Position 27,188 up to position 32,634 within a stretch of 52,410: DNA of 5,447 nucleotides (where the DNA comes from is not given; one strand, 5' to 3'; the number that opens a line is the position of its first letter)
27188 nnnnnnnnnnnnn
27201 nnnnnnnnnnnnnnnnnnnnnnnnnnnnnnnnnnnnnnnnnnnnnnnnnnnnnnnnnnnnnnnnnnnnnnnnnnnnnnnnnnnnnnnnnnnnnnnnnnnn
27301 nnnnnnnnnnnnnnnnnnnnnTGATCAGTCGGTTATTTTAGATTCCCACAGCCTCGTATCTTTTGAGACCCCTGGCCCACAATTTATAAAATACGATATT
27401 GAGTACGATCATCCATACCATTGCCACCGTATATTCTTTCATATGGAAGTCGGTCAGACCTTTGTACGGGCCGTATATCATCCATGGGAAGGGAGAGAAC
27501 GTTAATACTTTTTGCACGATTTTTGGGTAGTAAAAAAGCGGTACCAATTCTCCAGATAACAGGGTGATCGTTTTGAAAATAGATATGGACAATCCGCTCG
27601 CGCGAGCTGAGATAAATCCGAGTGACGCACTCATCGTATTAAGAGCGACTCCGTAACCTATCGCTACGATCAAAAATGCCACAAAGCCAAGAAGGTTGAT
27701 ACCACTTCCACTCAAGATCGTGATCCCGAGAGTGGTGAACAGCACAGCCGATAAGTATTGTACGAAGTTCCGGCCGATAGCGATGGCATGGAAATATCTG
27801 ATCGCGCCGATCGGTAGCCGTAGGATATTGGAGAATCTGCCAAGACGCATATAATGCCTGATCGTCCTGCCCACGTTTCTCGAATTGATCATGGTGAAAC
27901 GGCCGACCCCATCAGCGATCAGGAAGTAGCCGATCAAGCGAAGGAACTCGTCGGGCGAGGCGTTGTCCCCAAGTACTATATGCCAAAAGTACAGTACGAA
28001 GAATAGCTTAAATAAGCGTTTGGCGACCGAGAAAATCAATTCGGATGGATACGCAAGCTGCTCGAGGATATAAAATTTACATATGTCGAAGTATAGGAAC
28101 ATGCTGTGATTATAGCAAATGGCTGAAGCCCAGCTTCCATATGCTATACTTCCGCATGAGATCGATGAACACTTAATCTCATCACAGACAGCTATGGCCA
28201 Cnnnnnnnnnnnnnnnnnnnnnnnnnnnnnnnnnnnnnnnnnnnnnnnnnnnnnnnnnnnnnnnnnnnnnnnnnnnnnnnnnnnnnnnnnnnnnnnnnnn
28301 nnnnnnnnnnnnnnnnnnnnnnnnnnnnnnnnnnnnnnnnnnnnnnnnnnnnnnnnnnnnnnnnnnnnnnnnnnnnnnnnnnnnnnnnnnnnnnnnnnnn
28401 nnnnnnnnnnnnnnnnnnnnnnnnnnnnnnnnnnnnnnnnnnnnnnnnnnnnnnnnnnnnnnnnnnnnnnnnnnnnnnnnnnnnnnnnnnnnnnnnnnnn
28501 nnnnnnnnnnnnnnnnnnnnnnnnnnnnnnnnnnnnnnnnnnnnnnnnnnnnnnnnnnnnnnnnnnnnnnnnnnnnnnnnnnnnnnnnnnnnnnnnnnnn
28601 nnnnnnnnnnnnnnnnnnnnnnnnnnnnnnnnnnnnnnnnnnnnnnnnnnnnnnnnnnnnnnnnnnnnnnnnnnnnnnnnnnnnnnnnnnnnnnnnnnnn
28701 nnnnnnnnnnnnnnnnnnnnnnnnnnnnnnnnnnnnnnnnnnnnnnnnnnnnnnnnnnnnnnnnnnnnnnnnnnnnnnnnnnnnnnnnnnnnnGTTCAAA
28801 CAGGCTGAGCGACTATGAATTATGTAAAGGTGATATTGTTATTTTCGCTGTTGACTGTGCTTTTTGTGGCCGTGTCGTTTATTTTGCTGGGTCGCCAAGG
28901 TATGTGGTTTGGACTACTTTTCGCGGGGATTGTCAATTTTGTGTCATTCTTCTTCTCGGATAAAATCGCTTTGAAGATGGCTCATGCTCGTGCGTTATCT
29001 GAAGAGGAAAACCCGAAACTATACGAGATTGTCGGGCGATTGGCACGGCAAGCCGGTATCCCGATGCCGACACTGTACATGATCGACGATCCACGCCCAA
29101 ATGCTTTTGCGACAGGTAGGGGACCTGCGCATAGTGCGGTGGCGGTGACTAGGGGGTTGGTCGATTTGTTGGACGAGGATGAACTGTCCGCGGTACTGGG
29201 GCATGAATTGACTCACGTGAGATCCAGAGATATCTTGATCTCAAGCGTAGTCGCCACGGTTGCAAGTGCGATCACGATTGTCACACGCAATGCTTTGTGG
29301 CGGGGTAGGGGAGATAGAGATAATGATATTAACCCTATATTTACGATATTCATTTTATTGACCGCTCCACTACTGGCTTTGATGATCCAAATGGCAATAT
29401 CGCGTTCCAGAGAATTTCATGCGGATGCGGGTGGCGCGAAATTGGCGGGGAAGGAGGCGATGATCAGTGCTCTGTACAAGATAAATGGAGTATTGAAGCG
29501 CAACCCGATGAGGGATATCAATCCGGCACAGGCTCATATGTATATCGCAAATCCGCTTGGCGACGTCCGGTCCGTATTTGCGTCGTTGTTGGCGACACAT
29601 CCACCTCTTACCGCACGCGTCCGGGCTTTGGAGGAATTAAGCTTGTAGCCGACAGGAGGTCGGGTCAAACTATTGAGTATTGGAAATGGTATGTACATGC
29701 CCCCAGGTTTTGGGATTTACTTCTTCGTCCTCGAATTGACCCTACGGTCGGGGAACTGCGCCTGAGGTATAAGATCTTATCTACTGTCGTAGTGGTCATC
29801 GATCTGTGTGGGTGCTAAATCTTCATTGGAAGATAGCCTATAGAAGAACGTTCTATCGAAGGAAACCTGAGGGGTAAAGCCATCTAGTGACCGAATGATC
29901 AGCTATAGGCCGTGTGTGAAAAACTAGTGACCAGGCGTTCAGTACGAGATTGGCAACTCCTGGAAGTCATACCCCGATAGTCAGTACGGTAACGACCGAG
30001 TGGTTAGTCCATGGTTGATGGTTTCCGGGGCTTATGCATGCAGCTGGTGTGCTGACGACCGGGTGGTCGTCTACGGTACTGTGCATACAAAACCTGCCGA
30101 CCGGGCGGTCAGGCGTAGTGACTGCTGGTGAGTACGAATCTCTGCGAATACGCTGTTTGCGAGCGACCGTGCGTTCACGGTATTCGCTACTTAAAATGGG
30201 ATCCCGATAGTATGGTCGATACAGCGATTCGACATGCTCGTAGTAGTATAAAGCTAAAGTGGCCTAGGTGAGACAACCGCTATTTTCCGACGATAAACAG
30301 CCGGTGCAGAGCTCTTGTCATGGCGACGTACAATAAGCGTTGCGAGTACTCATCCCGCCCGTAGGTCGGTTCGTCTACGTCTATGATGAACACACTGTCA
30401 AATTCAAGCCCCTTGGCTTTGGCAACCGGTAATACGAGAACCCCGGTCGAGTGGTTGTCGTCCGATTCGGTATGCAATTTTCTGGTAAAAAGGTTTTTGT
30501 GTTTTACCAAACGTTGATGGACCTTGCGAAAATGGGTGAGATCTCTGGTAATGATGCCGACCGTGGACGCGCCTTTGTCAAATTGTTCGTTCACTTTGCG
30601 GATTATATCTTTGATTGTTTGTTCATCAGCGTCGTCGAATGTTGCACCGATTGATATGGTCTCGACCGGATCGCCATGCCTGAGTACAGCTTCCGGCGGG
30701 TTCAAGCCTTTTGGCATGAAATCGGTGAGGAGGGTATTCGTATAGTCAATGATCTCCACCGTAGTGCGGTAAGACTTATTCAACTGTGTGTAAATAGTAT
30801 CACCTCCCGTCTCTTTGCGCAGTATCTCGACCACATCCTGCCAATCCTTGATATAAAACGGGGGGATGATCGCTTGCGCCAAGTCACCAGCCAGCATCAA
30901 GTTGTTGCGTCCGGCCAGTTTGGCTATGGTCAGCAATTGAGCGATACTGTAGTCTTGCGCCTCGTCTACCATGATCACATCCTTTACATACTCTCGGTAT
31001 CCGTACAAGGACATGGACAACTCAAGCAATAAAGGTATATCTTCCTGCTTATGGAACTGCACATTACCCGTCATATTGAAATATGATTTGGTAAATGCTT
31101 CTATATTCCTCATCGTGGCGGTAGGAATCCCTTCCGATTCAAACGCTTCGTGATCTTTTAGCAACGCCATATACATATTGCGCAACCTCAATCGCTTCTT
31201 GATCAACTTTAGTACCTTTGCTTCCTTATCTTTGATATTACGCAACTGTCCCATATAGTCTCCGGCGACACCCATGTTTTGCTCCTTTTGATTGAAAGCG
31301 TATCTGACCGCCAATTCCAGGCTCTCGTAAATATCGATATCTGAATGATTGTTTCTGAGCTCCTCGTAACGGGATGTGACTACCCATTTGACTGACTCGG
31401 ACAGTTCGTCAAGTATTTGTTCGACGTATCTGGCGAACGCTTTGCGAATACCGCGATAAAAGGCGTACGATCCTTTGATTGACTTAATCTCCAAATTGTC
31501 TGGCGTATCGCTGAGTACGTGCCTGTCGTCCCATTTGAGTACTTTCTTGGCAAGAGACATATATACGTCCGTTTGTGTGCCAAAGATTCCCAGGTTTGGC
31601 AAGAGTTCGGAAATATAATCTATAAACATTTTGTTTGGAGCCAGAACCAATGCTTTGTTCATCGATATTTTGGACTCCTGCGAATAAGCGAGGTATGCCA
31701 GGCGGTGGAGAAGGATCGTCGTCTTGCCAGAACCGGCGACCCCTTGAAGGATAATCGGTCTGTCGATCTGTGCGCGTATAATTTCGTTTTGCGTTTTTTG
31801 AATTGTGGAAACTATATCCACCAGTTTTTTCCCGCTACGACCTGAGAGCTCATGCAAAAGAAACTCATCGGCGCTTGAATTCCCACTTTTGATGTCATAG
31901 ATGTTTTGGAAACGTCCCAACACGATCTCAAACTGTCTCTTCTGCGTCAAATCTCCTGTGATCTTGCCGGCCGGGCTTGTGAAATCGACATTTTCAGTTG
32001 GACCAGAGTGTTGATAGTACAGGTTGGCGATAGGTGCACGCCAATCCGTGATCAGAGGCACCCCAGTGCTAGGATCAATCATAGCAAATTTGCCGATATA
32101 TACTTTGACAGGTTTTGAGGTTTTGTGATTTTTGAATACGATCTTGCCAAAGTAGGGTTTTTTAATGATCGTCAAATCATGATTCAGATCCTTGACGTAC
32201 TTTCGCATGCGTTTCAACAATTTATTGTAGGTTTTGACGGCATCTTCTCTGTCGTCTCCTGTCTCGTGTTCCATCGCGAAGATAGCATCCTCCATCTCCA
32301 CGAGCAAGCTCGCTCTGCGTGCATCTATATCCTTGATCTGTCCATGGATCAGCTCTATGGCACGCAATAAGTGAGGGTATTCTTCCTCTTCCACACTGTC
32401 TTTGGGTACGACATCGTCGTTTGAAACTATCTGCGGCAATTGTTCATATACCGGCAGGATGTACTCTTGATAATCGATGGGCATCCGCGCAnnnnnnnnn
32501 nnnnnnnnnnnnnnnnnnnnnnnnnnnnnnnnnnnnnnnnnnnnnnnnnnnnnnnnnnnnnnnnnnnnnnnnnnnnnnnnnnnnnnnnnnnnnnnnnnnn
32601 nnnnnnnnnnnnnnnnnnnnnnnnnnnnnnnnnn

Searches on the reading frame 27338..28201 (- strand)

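Call 68: search_protein_families(library=pfam, proteins=[window:27338-28201:-], max_evalue=0.001)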
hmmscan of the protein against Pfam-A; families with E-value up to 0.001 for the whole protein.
window:27338-28201:- (287 aa): 1 family
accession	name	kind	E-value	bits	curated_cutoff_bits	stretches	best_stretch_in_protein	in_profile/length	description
PF06182.17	ABC2_membrane_6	-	1e-10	42.2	22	1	83-286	26-229/229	ABC-2 family transporter protein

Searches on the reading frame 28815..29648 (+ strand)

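Call 68: search_protein_families(library=pfam, proteins=[window:28815-29648:+], max_evalue=0.001)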
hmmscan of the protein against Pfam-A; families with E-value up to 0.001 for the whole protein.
window:28815-29648:+ (277 aa): 1 family
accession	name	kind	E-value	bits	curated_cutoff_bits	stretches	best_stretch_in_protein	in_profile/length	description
PF01435.24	Peptidase_M48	-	5.3e-39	134.4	20.3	1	64-275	2-185/186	Peptidase family M48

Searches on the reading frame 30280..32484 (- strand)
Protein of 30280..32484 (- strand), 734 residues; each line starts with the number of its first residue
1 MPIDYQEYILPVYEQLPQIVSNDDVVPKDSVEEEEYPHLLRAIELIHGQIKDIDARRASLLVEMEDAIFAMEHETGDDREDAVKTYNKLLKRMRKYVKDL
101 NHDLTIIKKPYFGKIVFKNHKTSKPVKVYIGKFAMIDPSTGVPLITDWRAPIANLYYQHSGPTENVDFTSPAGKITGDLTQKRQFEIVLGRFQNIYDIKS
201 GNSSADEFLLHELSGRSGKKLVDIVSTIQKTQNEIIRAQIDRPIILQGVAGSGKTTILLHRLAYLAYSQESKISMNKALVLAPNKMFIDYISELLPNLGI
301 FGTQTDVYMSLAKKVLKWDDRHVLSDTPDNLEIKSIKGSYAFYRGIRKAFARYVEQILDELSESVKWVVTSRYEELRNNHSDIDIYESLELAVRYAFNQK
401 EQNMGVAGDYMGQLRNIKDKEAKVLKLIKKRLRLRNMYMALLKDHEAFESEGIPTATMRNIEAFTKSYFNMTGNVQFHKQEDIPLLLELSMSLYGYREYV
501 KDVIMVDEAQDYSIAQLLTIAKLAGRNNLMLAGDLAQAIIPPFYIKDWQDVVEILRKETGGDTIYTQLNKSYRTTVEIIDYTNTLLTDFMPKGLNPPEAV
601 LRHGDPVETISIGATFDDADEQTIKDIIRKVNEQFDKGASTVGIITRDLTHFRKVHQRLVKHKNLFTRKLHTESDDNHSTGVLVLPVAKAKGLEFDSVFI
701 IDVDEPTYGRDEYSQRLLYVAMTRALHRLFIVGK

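Call 68: search_protein_families(library=pfam, proteins=[window:30280-32484:-], max_evalue=0.001)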
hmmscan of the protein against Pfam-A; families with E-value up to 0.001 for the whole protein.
window:30280-32484:- (734 aa): 7 families
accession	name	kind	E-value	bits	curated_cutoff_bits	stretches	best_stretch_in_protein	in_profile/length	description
PF13361.12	UvrD_C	-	7.2e-14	52.4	25.6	1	674-731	281-345/350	UvrD-like helicase C-terminal domain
PF13538.12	UvrD_C_2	-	2.2e-13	50.3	27.4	1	682-732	2-52/52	UvrD-like helicase C-terminal domain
PF01443.25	Viral_helicase1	-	3.4e-10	40.6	21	0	677-732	172-227/228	Viral superfamily 1 RNA helicase core domain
PF00580.27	UvrD-helicase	-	3.7e-10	40.4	23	1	230-539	3-252/271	UvrD/REP helicase N-terminal domain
PF13245.12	AAA_19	-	8.4e-09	36.2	25.1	1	232-539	1-130/134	AAA domain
PF13604.12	AAA_30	-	5.2e-05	23.5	27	0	229-259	3-36/191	AAA domain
PF13086.12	AAA_11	-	0.00063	20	27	0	229-297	3-74/257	AAA domain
